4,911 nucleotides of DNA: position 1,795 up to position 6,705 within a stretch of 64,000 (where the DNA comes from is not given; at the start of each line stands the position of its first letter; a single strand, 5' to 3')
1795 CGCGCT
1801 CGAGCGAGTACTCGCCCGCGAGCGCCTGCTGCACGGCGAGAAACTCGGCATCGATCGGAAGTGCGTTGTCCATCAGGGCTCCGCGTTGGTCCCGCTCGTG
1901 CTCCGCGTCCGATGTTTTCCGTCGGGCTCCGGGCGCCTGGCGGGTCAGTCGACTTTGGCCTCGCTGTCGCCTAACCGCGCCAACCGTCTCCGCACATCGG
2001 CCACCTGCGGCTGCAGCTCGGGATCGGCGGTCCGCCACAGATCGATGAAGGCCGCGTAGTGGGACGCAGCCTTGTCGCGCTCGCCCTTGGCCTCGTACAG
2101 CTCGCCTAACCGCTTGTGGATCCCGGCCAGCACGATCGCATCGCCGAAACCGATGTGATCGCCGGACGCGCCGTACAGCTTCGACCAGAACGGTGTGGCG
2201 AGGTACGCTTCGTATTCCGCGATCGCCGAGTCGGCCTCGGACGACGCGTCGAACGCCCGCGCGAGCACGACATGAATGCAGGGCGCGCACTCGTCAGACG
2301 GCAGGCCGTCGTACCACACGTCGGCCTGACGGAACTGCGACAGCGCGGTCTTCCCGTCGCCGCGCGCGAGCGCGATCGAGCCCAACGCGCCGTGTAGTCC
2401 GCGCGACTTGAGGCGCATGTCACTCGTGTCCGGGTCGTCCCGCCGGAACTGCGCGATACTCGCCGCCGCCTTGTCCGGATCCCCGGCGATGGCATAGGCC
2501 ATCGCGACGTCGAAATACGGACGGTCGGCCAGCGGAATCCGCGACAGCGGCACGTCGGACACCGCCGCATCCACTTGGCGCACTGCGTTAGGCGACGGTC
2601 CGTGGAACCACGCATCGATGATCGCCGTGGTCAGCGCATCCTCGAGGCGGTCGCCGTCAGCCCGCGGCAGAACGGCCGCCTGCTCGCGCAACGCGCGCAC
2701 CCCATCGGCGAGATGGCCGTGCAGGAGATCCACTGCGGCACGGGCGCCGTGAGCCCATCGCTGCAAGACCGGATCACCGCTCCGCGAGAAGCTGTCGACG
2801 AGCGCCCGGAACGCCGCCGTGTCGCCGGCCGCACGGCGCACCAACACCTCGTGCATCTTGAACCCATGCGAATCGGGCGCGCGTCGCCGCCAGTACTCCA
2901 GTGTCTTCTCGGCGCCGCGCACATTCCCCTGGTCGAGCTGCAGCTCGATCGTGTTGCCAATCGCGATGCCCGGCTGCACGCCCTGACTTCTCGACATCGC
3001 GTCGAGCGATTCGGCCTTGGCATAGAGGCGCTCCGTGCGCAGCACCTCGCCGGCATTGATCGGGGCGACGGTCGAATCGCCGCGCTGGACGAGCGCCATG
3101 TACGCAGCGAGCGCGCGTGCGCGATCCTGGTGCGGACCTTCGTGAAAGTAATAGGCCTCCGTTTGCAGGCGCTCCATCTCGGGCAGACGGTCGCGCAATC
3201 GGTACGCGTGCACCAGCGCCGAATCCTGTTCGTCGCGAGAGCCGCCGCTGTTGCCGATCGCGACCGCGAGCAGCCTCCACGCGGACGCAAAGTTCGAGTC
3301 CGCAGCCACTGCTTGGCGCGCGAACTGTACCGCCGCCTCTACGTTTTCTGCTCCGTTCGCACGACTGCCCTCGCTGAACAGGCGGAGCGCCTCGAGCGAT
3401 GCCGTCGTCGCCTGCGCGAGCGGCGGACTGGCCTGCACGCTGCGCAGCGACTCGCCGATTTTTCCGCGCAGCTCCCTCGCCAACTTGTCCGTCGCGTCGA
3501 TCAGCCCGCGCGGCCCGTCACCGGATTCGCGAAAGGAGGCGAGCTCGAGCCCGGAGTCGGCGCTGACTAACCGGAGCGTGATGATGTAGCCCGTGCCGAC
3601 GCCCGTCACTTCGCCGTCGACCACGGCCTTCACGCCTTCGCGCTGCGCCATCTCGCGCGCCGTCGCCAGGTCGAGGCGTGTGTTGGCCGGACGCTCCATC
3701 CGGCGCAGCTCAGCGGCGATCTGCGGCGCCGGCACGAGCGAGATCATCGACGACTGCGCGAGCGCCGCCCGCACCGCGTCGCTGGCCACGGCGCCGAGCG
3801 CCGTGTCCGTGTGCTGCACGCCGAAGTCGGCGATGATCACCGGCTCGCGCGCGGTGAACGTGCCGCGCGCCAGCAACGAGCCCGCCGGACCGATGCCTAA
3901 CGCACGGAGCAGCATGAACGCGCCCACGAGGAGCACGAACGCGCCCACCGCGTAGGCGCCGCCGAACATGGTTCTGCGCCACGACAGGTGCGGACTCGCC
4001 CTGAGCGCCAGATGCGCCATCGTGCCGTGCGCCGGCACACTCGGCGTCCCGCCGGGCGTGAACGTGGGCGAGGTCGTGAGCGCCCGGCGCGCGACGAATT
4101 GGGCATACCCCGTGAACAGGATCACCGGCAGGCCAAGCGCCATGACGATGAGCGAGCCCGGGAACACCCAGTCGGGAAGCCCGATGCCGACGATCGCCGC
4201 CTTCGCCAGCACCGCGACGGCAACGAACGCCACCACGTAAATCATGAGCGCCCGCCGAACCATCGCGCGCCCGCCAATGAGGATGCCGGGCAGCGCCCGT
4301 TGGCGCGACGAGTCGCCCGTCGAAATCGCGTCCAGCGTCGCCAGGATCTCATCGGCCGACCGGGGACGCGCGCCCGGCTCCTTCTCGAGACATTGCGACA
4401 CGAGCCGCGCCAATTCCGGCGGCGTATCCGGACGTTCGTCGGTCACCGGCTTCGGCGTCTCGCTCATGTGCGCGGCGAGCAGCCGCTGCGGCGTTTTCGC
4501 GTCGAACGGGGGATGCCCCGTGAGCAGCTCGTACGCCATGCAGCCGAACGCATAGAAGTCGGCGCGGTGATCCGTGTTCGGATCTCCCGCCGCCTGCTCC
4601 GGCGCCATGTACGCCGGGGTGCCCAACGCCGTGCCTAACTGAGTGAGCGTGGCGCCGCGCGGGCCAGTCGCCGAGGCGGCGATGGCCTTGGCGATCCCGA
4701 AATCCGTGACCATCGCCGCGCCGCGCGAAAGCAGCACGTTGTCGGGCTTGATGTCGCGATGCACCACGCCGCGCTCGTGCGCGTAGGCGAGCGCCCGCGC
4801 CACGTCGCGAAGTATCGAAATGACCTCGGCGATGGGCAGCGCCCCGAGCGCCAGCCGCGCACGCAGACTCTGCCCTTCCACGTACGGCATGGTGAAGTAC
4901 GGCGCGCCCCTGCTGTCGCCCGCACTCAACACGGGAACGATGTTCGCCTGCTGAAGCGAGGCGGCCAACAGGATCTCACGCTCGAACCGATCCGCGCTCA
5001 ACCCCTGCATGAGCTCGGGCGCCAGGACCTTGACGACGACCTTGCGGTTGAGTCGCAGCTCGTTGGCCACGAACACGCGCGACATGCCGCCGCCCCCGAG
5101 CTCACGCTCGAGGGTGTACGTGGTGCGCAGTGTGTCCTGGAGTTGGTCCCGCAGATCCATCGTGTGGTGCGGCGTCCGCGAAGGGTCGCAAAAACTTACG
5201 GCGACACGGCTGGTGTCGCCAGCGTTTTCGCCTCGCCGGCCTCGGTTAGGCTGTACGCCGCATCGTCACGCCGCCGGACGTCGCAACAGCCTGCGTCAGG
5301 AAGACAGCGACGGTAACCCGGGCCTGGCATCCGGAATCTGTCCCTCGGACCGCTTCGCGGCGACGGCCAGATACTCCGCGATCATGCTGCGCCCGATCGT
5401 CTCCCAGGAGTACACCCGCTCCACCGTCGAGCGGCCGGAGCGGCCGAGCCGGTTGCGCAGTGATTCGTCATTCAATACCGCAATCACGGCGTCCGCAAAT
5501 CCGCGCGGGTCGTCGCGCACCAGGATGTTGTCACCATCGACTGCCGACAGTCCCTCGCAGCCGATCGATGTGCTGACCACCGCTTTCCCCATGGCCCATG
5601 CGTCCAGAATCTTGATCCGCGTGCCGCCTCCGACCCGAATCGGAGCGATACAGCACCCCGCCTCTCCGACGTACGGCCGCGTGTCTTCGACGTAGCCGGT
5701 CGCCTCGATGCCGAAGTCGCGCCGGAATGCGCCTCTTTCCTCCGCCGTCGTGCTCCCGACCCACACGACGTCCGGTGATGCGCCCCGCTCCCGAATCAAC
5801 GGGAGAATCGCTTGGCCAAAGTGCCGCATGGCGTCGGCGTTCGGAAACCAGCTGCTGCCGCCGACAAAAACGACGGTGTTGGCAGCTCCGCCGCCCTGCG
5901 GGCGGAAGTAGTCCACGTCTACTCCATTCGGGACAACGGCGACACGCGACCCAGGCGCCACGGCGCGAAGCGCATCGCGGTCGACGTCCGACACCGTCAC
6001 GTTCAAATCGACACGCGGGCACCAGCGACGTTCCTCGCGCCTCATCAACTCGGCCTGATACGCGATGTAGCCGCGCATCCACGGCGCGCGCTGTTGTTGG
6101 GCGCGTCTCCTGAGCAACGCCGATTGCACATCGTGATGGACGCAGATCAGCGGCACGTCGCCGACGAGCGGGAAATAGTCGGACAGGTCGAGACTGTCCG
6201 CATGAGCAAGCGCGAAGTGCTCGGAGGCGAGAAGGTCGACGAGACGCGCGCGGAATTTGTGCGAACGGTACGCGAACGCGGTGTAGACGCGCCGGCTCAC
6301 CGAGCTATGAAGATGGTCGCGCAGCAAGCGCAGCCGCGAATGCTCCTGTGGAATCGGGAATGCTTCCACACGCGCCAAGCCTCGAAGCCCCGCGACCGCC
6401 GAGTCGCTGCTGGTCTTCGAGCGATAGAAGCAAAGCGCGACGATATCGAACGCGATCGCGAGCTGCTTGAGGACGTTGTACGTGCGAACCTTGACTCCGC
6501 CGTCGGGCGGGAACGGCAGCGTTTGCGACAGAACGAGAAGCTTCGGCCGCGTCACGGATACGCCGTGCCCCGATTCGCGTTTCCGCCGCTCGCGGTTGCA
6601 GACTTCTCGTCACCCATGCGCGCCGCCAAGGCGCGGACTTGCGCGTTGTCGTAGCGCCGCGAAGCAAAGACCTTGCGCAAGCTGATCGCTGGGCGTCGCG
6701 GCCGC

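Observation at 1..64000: Hyper-abundant, orientation-neutral DNA word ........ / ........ (87 core copies in 64 kb)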

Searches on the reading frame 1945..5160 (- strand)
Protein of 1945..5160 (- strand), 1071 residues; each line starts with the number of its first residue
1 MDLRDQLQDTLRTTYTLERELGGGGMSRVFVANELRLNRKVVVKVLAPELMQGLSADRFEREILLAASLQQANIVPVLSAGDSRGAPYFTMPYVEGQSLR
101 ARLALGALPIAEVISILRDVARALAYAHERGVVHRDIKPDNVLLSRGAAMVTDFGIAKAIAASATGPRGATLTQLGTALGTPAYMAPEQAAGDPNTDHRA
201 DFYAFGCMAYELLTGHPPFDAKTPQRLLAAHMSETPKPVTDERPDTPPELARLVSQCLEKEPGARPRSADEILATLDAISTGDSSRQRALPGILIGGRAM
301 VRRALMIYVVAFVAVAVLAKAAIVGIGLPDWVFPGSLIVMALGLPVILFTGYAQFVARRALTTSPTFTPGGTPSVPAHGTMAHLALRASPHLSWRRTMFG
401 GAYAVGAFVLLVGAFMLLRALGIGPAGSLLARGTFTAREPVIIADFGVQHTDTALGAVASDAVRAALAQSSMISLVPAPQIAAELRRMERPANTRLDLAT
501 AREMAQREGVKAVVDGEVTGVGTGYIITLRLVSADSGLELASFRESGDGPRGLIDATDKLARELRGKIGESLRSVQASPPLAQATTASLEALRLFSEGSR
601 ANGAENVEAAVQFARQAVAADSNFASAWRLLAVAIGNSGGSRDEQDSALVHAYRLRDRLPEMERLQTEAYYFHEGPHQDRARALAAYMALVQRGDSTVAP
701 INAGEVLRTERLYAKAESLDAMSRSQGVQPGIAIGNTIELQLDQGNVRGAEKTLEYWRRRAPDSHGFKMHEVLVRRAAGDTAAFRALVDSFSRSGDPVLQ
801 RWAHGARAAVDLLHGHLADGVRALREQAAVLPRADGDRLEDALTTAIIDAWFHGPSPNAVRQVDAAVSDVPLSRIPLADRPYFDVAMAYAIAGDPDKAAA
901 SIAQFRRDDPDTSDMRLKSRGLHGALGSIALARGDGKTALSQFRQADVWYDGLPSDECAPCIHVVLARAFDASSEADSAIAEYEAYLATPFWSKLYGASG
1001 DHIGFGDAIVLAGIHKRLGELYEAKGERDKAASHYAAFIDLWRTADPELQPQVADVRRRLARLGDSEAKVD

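Call 7: search_protein_families(library=pfam, proteins=[window:1945-5160:-])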
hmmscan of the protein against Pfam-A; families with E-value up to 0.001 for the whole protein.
window:1945-5160:- (1071 aa): 3 families
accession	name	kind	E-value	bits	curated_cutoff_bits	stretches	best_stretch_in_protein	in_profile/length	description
PF00069.31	Pkinase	-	2.9e-46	158.4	31.7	1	15-273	1-258/263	Protein kinase domain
PF07714.23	PK_Tyr_Ser-Thr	-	4.9e-30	105.1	23.1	1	16-267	2-250/258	Protein tyrosine and serine/threonine kinase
PF01636.29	APH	-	0.00042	20.6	23.2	0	118-157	156-197/239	Phosphotransferase enzyme family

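Call 9: find_related_loci(query=window:1945-5160:-, collection=genome_contigs, flank=10000)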
Query window:1945-5160:- (1071 aa) in genome_contigs; peptide patterns used: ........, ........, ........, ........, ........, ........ (x = any residue, [..] = any of these).
95 stretches matched a pattern; 74 encode a relative of the query (tblastn E <= 1e-3); 73 distinct loci.
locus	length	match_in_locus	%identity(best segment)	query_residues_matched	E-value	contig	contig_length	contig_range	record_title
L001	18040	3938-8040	86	1-1069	0e+0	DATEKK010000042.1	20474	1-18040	MAG TPA_asm: Gemmatimonadaceae bacterium isolate SMAG_U8888 k141_744945, whole genome shotgun sequence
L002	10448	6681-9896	79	1-1071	0e+0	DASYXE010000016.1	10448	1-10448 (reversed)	MAG TPA_asm: Gemmatimonadaceae bacterium isolate SMAG_U6300 k141_982058, whole genome shotgun sequence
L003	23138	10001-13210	81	1-1069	0e+0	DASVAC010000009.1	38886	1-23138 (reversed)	MAG TPA_asm: Gemmatimonadaceae bacterium isolate SMAG_U1941 k141_1421024, whole genome shotgun sequence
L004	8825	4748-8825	78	1-1067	0e+0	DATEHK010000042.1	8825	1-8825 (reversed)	MAG TPA_asm: Gemmatimonadaceae bacterium isolate SMAG_U8809 k141_335303, whole genome shotgun sequence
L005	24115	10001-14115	77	1-1067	0e+0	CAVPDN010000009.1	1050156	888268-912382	MAG: uncultured Gemmatimonadaceae bacterium isolate MFD00031.bin.2.16 genome assembly, contig: contig_64574, whole genom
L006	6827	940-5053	77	1-1067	0e+0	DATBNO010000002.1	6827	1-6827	MAG TPA_asm: Gemmatimonadaceae bacterium isolate SMAG_U4026 k141_2063477, whole genome shotgun sequence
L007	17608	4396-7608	77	1-1069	0e+0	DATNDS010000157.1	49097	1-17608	MAG TPA_asm: Gemmatimonadaceae bacterium isolate SMAG_U11248 k141_2059151, whole genome shotgun sequence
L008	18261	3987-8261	80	1-1069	0e+0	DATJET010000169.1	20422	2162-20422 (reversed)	MAG TPA_asm: Gemmatimonadaceae bacterium isolate SMAG_U15440 k141_11434689, whole genome shotgun sequence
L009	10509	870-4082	77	1-1069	0e+0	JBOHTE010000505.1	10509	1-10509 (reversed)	MAG: Gemmatimonadaceae bacterium isolate TC-S_concoct.bin.243 k127_3669779, whole genome shotgun sequence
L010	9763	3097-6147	50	1-1067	0e+0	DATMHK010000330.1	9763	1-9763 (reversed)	MAG TPA_asm: Gemmatimonadaceae bacterium isolate SMAG_U13513 k141_1037063, whole genome shotgun sequence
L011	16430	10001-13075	49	2-1067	0e+0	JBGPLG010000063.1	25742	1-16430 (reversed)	MAG: Gemmatimonadota bacterium isolate OBJ_0618_7090110_268 k141_3609755_length_25742_cov_20.4061, whole genome shotgun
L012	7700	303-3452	50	1-1063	0e+0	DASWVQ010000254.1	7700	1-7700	MAG TPA_asm: Gemmatimonadaceae bacterium isolate SMAG_U3634 k141_76852, whole genome shotgun sequence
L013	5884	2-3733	47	1-1063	0e+0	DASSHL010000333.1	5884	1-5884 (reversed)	MAG TPA_asm: Gemmatimonadales bacterium isolate SMAG_U1058 k141_271595, whole genome shotgun sequence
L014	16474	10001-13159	49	1-1063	0e+0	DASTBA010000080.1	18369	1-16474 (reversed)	MAG TPA_asm: Gemmatimonadales bacterium isolate SMAG_U752 k141_1826817, whole genome shotgun sequence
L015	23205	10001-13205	59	1-1069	0e+0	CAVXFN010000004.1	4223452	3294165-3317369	MAG: uncultured Gemmatimonadaceae bacterium isolate MFD02416.bin.1.95 genome assembly, contig: contig_3146, whole genome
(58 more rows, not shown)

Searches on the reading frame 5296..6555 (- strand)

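Call 7: search_protein_families(library=pfam, proteins=[window:5296-6555:-])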
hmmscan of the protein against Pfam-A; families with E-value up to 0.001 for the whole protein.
window:5296-6555:- (419 aa): 4 families
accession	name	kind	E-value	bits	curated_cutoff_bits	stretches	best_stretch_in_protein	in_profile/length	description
PF13692.12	Glyco_trans_1_4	-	1.9e-20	74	27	1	226-363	2-142/142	Glycosyl transferases group 1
PF13439.12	Glyco_transf_4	-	1.3e-10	42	28.5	1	19-215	2-169/170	Glycosyltransferase Family 4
PF13524.12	Glyco_trans_1_2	-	2.9e-06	27.7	25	1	309-387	60-138/144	Glycosyl transferase-like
PF00534.26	Glycos_transf_1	-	0.00023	21.2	26.4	1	286-376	78-171/172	Glycosyl transferases group 1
